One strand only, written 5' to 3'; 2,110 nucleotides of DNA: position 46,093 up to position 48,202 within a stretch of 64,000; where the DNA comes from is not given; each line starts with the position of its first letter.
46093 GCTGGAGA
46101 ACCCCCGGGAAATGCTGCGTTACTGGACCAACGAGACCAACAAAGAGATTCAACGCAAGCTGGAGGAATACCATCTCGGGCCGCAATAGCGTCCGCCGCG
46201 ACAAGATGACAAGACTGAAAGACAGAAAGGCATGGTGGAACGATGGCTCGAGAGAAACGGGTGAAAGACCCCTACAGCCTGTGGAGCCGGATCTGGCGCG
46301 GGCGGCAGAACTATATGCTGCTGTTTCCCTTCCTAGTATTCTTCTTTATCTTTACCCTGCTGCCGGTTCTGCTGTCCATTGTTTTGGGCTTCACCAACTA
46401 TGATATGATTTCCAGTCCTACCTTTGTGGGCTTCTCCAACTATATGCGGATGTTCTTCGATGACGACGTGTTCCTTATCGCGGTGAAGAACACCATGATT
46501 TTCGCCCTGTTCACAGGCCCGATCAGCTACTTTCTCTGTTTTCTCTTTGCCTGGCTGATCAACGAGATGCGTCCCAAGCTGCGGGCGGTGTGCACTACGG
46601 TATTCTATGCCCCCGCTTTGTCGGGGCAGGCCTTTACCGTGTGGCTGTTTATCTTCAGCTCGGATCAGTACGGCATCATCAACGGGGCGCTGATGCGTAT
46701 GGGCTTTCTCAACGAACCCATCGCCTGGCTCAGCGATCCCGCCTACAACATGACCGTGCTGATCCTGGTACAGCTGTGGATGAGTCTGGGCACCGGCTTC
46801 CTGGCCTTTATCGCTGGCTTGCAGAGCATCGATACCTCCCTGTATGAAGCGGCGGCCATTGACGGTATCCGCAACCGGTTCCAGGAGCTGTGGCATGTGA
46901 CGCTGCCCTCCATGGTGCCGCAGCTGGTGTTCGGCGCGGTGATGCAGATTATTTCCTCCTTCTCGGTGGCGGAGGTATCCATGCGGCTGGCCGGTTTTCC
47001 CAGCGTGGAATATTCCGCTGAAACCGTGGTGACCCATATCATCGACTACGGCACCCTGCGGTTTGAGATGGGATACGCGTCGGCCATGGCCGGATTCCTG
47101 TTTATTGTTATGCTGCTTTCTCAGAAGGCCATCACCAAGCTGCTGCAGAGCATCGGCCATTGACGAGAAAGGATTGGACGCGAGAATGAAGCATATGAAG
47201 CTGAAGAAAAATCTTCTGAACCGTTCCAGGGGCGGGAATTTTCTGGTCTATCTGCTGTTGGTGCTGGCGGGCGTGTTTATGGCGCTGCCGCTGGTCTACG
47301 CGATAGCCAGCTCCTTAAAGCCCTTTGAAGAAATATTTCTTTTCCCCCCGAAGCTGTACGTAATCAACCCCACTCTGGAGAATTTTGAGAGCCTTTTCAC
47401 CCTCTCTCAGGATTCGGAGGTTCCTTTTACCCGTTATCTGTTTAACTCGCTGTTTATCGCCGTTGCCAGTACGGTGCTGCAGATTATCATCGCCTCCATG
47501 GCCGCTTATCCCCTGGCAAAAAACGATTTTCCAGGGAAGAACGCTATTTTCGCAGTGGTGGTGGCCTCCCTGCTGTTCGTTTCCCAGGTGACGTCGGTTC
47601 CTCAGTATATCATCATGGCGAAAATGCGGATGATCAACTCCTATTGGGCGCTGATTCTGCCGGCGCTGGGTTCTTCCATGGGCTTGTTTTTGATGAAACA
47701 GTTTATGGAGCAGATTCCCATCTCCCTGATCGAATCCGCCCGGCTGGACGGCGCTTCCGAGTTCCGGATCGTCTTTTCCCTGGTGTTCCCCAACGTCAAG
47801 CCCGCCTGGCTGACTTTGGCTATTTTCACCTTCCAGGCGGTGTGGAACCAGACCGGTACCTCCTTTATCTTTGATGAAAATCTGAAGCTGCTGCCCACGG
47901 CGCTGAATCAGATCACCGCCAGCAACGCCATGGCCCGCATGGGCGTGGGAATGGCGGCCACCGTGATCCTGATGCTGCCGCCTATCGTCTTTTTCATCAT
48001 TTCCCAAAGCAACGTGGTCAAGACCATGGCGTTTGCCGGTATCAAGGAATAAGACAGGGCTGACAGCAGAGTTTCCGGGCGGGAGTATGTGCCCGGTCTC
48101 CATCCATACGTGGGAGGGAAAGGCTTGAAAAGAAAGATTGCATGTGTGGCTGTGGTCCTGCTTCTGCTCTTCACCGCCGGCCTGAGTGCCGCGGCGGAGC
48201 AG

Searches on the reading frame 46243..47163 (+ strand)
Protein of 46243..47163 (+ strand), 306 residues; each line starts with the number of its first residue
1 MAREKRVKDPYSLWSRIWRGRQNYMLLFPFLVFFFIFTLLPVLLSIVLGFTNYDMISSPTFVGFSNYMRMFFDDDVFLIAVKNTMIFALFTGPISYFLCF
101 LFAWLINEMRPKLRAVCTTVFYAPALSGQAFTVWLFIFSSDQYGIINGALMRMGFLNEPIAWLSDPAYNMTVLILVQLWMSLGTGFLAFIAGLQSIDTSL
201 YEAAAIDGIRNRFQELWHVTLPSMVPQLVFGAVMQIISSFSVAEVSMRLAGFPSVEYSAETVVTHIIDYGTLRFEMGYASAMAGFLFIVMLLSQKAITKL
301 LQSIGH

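Call 8: search_protein_families(library=pfam, proteins=[window:46243-47163:+], max_evalue=0.001)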
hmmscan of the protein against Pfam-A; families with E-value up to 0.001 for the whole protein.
window:46243-47163:+ (306 aa): 1 family
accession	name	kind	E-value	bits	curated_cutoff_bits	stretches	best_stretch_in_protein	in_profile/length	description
PF00528.27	BPD_transp_1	-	4.7e-05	23.6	26.4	0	105-301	43-178/184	Binding-protein-dependent transport system inner membrane component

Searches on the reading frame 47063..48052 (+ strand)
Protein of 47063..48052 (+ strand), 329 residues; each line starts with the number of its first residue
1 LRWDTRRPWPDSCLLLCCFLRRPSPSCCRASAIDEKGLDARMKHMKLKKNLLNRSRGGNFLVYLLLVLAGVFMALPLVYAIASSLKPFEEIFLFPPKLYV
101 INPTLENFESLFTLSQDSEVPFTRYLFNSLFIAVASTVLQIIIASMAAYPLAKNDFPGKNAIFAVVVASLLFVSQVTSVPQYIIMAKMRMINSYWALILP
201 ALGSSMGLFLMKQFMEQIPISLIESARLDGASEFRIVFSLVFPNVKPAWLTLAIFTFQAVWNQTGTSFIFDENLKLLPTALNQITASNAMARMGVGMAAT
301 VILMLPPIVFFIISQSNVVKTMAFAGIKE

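Call 8: search_protein_families(library=pfam, proteins=[window:47063-48052:+], max_evalue=0.001)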
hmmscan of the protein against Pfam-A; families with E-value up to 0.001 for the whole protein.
window:47063-48052:+ (329 aa): 1 family
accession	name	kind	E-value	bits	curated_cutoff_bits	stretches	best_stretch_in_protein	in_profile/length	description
PF00528.27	BPD_transp_1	-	4.4e-10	40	26.4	1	162-322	30-182/184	Binding-protein-dependent transport system inner membrane component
